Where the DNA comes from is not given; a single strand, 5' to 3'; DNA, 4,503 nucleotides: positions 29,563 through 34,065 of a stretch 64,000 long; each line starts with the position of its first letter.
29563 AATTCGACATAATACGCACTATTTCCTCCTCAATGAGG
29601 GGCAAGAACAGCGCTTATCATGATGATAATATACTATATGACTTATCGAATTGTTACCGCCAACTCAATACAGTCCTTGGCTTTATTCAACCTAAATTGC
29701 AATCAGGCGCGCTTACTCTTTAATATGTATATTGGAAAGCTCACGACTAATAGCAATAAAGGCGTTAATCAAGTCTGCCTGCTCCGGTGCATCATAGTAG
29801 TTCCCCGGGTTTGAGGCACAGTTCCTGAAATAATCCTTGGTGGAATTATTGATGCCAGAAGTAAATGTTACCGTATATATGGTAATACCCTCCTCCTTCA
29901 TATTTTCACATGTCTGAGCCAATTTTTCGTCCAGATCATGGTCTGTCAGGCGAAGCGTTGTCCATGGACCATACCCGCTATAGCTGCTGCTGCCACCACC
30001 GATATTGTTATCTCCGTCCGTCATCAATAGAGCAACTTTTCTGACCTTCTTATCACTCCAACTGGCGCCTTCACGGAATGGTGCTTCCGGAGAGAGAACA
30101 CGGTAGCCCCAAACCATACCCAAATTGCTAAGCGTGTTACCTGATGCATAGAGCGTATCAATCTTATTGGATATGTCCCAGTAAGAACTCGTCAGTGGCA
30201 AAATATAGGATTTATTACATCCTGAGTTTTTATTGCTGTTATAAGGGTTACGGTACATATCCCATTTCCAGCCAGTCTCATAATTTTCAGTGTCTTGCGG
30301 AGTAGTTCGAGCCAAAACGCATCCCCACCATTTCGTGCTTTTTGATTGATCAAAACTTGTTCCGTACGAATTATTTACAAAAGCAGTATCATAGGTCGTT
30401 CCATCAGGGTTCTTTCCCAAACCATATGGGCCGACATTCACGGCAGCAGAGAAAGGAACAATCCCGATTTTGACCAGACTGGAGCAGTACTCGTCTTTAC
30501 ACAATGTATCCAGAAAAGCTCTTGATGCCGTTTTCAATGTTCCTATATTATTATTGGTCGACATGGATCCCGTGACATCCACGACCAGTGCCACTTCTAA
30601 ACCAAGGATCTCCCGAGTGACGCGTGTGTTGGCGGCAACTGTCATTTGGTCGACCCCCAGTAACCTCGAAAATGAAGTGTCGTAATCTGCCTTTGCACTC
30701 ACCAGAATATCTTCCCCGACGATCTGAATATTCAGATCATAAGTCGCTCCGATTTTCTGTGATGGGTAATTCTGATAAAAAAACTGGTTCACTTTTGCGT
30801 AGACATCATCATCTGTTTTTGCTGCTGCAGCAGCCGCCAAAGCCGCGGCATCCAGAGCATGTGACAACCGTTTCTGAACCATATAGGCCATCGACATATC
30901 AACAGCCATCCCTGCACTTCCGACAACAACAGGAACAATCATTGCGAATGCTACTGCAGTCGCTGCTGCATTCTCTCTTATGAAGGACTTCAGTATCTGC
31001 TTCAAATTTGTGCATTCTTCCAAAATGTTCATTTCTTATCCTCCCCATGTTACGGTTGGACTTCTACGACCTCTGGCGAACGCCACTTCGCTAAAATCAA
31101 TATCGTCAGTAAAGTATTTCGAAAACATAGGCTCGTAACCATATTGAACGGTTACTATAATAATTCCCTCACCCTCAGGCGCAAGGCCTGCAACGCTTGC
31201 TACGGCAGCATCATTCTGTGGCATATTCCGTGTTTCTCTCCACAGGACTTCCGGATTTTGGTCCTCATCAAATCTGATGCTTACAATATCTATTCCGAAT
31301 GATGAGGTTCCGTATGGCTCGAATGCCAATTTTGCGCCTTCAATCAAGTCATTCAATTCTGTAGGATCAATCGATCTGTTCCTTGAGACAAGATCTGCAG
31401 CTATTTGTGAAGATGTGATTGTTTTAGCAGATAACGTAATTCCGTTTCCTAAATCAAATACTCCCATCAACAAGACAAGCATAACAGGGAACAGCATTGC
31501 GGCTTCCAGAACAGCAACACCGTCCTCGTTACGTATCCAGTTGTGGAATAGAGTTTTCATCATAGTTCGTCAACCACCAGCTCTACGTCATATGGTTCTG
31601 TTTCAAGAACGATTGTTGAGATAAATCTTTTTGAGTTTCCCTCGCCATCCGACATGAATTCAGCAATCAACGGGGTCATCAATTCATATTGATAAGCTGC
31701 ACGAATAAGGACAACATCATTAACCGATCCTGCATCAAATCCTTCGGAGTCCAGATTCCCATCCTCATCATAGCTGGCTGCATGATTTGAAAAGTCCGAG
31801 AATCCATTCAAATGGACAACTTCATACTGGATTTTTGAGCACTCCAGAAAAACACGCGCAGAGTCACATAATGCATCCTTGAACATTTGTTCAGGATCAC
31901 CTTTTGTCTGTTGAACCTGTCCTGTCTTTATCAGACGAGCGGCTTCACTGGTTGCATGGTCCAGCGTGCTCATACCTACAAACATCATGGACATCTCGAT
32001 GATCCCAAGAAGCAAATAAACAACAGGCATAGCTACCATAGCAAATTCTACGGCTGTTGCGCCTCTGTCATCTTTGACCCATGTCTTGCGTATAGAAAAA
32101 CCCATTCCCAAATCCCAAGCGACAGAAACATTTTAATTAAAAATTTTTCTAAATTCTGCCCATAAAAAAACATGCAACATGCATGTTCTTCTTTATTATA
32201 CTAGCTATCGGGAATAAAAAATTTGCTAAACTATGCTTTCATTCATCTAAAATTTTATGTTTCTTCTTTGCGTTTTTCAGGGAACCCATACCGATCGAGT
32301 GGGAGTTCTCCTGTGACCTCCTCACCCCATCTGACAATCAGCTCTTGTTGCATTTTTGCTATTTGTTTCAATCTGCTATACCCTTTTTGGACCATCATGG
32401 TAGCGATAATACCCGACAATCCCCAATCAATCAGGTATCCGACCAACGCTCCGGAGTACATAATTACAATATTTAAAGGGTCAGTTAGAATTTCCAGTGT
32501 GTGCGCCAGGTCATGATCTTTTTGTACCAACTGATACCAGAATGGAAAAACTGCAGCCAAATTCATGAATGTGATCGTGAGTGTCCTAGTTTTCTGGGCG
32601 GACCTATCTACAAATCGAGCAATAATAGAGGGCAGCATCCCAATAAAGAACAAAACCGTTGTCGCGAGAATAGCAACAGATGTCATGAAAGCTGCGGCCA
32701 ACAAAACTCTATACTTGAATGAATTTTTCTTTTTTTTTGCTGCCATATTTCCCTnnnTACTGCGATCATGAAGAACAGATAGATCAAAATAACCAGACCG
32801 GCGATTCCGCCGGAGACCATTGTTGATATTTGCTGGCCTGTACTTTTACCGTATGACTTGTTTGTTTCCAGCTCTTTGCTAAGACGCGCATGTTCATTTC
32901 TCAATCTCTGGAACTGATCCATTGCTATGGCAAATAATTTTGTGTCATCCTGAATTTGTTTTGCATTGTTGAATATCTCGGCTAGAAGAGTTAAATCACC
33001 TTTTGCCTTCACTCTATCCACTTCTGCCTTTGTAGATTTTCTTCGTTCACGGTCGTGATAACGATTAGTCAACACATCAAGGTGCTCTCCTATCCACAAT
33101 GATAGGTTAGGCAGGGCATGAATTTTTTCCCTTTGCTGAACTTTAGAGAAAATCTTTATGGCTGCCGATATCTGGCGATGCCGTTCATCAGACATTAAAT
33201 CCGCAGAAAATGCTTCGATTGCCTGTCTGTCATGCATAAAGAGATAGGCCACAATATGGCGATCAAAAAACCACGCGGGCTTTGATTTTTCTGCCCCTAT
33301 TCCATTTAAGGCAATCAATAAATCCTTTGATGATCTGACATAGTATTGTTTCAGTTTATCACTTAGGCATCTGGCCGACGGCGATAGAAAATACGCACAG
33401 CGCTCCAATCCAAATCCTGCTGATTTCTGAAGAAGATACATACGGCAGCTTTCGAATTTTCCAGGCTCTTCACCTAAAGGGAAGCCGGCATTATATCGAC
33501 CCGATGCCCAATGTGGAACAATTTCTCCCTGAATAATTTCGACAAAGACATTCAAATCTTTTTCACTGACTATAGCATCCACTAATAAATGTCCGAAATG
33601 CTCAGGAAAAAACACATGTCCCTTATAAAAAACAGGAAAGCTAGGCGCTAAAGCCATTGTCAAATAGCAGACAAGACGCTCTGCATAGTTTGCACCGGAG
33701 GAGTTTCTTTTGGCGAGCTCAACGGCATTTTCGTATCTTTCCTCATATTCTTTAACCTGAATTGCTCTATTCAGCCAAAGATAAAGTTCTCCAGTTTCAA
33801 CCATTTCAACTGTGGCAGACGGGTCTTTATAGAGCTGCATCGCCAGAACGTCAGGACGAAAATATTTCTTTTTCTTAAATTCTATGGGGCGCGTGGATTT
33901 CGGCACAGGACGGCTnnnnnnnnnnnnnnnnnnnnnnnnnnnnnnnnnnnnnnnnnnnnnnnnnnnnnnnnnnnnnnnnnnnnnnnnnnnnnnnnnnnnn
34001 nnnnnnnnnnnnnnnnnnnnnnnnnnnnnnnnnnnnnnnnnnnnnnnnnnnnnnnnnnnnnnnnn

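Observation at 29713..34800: Candidate undescribed module: tail-anchored pseudokinase + small polytopic membrane protein + TadE/TadE/TadG-vWA pseudopilins, detached from any Tad machinery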

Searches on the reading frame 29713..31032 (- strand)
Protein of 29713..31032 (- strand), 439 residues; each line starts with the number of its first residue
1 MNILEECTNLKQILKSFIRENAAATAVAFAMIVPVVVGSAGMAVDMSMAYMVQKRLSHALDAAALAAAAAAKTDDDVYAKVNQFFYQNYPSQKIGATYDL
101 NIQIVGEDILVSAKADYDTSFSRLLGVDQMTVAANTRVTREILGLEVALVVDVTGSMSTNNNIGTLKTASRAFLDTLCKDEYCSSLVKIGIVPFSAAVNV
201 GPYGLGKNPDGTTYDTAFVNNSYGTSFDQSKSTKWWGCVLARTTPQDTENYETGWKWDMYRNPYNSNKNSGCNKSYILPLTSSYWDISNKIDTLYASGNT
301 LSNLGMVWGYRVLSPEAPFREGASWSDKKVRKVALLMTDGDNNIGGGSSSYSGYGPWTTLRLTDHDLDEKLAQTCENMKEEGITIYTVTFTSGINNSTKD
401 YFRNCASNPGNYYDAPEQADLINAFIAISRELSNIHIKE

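Call 3: search_protein_families(library=pfam, proteins=[window:29713-31032:-], max_evalue=1)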
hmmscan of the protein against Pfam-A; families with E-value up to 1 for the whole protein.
window:29713-31032:- (439 aa): 4 families
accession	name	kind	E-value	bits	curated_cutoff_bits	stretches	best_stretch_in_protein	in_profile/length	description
PF13400.11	Tad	-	1.3e-06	29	22.3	1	24-70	3-47/47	Putative Flp pilus-assembly TadE/G-like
PF00092.34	VWA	-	6.2e-06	27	23.8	1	286-419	63-166/174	von Willebrand factor type A domain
PF13519.12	VWA_2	-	0.0037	18.3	27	1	147-200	1-51/107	von Willebrand factor type A domain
PF07811.17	TadE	-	0.047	14.3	22.9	1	24-64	2-42/43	TadE-like protein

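Call 4: search_protein_families(library=ncbifam, proteins=[window:29713-31032:-], max_evalue=1)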
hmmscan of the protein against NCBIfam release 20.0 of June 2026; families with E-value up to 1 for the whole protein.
window:29713-31032:- (439 aa): 3 families
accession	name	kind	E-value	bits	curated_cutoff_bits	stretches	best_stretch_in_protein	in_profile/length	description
NF050141.1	CLIBASIA_04065_VF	exception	0.0018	17.2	450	1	367-434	325-395/403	CLIBASIA_04065 family virulence factor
TIGR02442.1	Cob-chelat-sub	hypoth_equivalog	0.071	11.5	779.45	1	127-194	457-517/641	putative cobaltochelatase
TIGR03816.1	tadE_like_DECH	hypoth_equivalog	0.58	10.4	50.95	0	24-74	5-54/109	Rv3654c family TadE-like protein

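Call 85: search_protein_families(library=padloc, proteins=[window:29713-31032:-], max_evalue=0.01)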
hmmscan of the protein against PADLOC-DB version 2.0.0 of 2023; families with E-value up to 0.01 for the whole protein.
window:29713-31032:- (439 aa): 0 families

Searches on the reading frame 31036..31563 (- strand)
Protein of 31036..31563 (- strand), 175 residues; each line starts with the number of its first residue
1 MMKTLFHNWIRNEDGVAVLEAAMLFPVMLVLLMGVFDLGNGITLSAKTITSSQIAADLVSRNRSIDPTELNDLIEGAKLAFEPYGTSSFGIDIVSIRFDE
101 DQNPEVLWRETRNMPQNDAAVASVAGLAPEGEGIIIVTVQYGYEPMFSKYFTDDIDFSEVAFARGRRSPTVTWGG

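Call 3: search_protein_families(library=pfam, proteins=[window:31036-31563:-], max_evalue=1)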
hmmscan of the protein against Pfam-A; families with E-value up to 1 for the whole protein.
window:31036-31563:- (175 aa): 1 family
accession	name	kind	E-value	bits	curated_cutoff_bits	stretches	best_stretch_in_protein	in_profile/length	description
PF07811.17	TadE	-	2.4e-06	28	22.9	1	15-40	1-26/43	TadE-like protein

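Call 4: search_protein_families(library=ncbifam, proteins=[window:31036-31563:-], max_evalue=1)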
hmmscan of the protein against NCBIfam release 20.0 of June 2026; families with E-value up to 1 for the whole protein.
window:31036-31563:- (175 aa): 0 families

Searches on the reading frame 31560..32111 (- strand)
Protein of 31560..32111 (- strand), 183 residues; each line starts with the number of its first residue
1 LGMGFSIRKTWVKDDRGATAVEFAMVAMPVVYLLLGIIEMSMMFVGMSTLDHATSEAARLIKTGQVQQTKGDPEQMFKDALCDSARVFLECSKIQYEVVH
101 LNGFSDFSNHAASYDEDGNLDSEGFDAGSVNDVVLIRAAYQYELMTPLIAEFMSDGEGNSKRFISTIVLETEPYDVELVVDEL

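Call 3: search_protein_families(library=pfam, proteins=[window:31560-32111:-], max_evalue=1)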
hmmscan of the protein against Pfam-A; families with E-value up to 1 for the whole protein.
window:31560-32111:- (183 aa): 3 families
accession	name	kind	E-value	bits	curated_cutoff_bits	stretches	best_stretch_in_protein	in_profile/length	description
PF07811.17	TadE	-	1.8e-12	47.6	22.9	1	17-59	1-43/43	TadE-like protein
PF04964.19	Flp_Fap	-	0.0074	16.5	32.2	1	12-34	2-24/46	Flp/Fap pilin component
PF16964.10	TadF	-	0.17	12.2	27.3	1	13-53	4-44/178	Putative tight adherence pilin protein F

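Call 4: search_protein_families(library=ncbifam, proteins=[window:31560-32111:-], max_evalue=1)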
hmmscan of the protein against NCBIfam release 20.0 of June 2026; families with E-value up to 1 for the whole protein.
window:31560-32111:- (183 aa): 0 families

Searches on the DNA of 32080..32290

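Call 88: search_rna_families(source=window, start=32080, end=32290, threshold=evalue, max_evalue=1)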
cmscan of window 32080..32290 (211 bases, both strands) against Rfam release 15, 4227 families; matches with E-value up to 1: 3.
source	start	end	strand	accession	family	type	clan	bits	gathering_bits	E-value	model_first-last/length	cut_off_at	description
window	32135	32197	+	RF02064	STnc370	Gene; sRNA;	-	29.1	54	0.028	1-71/71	no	Enterobacterial sRNA STnc370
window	32163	32210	+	RF02420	Bp1_162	Gene; sRNA;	-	20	50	0.29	1-100/100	no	Burkholderia sRNA Bp1_Cand612_SIPHT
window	32213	32261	+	RF03996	mir-3012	Gene; miRNA;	-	19.3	90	0.32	1-68/68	no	mir-3012 microRNA precursor family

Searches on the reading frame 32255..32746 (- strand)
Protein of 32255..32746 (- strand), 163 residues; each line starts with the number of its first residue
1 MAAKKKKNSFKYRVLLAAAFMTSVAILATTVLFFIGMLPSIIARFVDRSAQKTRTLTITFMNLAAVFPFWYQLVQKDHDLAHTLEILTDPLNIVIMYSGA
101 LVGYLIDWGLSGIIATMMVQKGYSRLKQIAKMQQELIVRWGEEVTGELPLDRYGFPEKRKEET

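Call 3: search_protein_families(library=pfam, proteins=[window:32255-32746:-], max_evalue=1)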
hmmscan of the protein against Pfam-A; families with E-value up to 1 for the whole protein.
window:32255-32746:- (163 aa): 3 families
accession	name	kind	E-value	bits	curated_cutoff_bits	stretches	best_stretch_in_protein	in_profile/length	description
PF02313.22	Fumarate_red_D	-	0.015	16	25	1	17-105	20-107/114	Fumarate reductase subunit D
PF04284.18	DUF441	-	0.032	14.7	26.5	1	20-111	13-98/139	Protein of unknown function (DUF441)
PF10947.13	DUF2628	-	0.2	12.6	23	1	55-118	18-79/93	Protein of unknown function (DUF2628)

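Call 4: search_protein_families(library=ncbifam, proteins=[window:32255-32746:-], max_evalue=1)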
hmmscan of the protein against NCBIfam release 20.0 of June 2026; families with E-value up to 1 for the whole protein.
window:32255-32746:- (163 aa): 0 families

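Call 39: find_homologous_proteins(query=window:32255-32746:-, max_evalue=0.001)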
Query window:32255-32746:- (163 aa): 9 proteins with E <= 0.001 among 79 candidates.
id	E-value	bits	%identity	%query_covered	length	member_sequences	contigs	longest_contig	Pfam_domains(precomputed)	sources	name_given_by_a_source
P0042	5.3e-94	330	91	100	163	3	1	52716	-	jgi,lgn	-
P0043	1.6e-75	270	75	98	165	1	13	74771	-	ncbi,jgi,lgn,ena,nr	ncbi:MAG TPA: hypothetical protein PLK94_02400 [Alphaproteobacteria bacterium]|nr:hypothetical prote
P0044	1.7e-66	241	69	92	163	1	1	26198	-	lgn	-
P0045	4.4e-66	239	70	92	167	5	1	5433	-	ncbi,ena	-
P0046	1.2e-64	235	66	98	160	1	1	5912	-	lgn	-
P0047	2.3e-62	227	66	97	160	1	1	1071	-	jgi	-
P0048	2.1e-61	224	66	92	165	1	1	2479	-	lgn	-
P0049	3.3e-61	224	64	92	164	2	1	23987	-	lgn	-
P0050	3.1e-39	152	46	91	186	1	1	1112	-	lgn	-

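Call 85: search_protein_families(library=padloc, proteins=[window:32255-32746:-], max_evalue=0.01)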
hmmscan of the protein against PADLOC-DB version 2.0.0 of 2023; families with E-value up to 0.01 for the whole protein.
window:32255-32746:- (163 aa): 0 families

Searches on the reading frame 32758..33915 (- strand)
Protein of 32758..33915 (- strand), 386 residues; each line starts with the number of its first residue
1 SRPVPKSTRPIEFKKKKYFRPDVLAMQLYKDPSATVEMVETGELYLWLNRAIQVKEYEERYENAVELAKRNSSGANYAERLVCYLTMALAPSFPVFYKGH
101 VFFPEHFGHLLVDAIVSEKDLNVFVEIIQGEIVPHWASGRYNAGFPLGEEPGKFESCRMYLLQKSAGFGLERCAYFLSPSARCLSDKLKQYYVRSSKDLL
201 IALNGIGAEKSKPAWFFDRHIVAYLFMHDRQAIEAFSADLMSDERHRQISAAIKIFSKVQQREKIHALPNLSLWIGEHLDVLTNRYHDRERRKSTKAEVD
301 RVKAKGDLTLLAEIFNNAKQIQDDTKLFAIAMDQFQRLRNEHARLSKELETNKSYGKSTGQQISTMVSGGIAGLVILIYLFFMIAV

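Call 53: predict_structure(alignment_id=A3)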
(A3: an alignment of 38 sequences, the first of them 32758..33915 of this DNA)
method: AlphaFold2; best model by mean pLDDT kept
length: 386 residues; sequences in the alignment: 38
mean_pLDDT: 90.8   pTM: 0.76
mean pLDDT of the five models: 90.8, 90.2, 90.0, 89.5, 88.4
residues with pLDDT >= 90: 284; 70-90: 96; 50-70: 6; < 50: 0
segments of 3 or more residues with pLDDT < 50: none
pLDDT, mean of each block of 10 residues (from residue 1): 81 94 94 94 95 92 93 81 95 93 95 94 93 94 91 95 87 95 94 95 96 93 95 91 92 95 94 95 89 92 93 84 85 90 85 72 80 88 82
secondary structure, 60 per line:
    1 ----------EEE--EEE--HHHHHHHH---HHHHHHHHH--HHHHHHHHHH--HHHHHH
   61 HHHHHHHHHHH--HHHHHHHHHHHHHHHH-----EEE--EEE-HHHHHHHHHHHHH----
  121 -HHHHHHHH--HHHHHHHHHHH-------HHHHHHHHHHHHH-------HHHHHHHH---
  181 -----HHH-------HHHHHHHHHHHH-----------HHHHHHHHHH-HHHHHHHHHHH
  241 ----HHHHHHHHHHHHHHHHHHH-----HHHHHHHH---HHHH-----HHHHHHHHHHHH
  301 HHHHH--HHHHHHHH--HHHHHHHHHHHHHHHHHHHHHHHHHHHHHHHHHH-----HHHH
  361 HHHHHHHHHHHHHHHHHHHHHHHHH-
elements in order: E11-13 E16-18 H21-28 H32-40 H43-52 H55-71 H74-89 E95-97 E100-102 H104-116 H122-129 H132-142 H150-162 H170-177 H196-207 H219-228 H230-240 H245-263 H269-276 H280-283 H289-305 H308-315 H318-351 H357-385

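Call 57: fold_search(model_id=the predicted structure, library=pdb)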
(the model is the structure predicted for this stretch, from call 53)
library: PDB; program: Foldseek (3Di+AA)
matches with E <= 10: 213; with E <= 0.001: 0
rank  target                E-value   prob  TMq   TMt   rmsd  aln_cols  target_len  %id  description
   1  4d4z_B                3.9e-01  0.12  0.13  0.16  23.3       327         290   12  STRUCTURE OF HUMAN DEOXYHYPUSINE HYDROXYLASE in complex with glycerol (released 2015-04-15)
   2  5orq_A                4.4e-01  0.08  0.13  0.14  21.0       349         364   13  Crystal structure of designed cPPR-Telo1 in complex with ssDNA (released 2018-06-20)
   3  5hyr_A                1.1e+00  0.08  0.14  0.19  23.6       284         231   12  Estrogen Receptor Alpha Ligand Binding Domain Y537S Mutant in Complex with Stapled Peptide SRC2-SP2 and Estradiol (released 2016-05-25)
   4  8as8_E                1.4e+00  0.03  0.10  0.09  32.1       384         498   11  E. coli Wadjet JetABC monomer (released 2022-12-14)
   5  8sdy                  1.5e+00  0.05  0.14  0.12  24.3       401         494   11  Structure of rat organic anion transporter 1 (OAT1) in complex with para-aminohippuric acid (PAH) (released 2023-10-18)
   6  4d4z_A                1.6e+00  0.06  0.12  0.15  23.4       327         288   11  STRUCTURE OF HUMAN DEOXYHYPUSINE HYDROXYLASE in complex with glycerol (released 2015-04-15)
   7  2v0o_A                1.7e+00  0.03  0.08  0.11  44.9       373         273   11  FCHO2 F-BAR domain (released 2007-06-26)
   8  7tmr_P                1.8e+00  0.08  0.18  0.16  16.2       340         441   13  V-ATPase from Saccharomyces cerevisiae, State 1 (released 2022-04-13)
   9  4kk2_B                1.8e+00  0.05  0.13  0.14  23.0       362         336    7  Crystal structure of a chimeric FPP/GFPP synthase (TARGET EFI-502313c) from Artemisia spiciformiS (1-72:GI751454468,73 (released 2013-06-19)
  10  7xv3_R                1.8e+00  0.03  0.11  0.13  26.4       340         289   10  Cryo-EM structure of LPS-bound GPR174 in complex with Gs protein (released 2023-02-15)
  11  2wh0_A                1.9e+00  0.06  0.12  0.18  22.4       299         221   11  Recognition of an intrachain tandem 14-3-3 binding site within protein kinase C epsilon (released 2009-08-18)
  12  7esi_A                1.9e+00  0.03  0.11  0.09  18.4       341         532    9  Crystal structure of the collagenase unit of a Vibrio collagenase from Vibrio harveyi VHJR7 at 1. 8 angstrom resolutio (released 2022-02-09)
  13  6b4h_A                2.0e+00  0.04  0.13  0.15  17.9       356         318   10  Crystal structure of Chaetomium thermophilum Gle1 CTD-Nup42 GBM-IP6 complex (released 2018-06-20)
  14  9mbq_x                2.0e+00  0.04  0.14  0.08  21.8       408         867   11  Substrate-engaged human 26S proteasome bound to midnolin with RPT5 at top of spiral staircase (released 2026-03-25)
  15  7wmo_A                2.1e+00  0.03  0.10  0.15  25.1       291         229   11  A novel chemical derivative(92) of THRB agonist (released 2022-05-18)
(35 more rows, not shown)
